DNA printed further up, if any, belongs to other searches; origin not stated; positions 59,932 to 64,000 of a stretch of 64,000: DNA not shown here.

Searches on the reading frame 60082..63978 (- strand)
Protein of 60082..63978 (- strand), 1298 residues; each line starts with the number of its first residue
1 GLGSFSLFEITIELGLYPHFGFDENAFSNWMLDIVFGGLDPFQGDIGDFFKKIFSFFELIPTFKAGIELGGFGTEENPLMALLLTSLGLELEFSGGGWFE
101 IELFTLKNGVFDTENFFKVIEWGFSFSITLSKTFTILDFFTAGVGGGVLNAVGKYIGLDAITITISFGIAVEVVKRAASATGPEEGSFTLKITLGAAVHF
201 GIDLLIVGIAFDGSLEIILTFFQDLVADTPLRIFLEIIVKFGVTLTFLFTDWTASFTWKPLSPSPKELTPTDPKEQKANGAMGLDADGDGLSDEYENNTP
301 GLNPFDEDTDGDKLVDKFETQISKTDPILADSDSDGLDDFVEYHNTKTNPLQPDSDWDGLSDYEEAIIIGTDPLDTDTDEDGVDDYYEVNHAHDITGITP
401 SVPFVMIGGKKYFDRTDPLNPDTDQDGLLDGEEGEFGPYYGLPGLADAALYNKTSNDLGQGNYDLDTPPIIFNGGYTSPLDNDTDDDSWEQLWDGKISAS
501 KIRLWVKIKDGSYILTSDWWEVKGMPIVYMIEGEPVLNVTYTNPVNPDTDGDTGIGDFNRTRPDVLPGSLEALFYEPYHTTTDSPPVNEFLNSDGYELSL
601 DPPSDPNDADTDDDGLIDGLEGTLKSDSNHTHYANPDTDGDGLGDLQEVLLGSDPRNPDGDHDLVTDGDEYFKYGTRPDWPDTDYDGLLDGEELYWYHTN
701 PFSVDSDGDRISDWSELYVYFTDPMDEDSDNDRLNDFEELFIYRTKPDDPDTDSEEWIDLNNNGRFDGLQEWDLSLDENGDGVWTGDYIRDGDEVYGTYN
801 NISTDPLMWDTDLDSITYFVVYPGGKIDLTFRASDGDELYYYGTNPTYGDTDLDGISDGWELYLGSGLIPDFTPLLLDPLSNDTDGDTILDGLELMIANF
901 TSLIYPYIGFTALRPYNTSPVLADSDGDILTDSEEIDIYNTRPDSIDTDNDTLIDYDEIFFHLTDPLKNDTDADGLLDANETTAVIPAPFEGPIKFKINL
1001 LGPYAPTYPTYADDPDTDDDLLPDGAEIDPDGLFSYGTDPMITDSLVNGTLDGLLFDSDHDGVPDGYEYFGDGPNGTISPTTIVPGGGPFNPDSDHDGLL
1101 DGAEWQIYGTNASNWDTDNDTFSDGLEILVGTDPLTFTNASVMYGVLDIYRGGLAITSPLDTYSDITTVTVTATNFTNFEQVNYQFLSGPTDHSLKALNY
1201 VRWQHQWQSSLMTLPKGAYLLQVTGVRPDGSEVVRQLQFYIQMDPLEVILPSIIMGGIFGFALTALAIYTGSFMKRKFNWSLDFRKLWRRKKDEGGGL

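Call 69: search_protein_families(library=pfam, proteins=[window:60082-63978:-], max_evalue=0.0001)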
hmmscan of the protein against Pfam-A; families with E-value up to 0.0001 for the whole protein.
window:60082-63978:- (1298 aa): 1 family
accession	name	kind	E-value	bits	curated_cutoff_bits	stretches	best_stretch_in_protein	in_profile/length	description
PF18884.5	TSP3_bac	-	2.9e-08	33.8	25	1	354-375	1-21/22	Bacterial TSP3 repeat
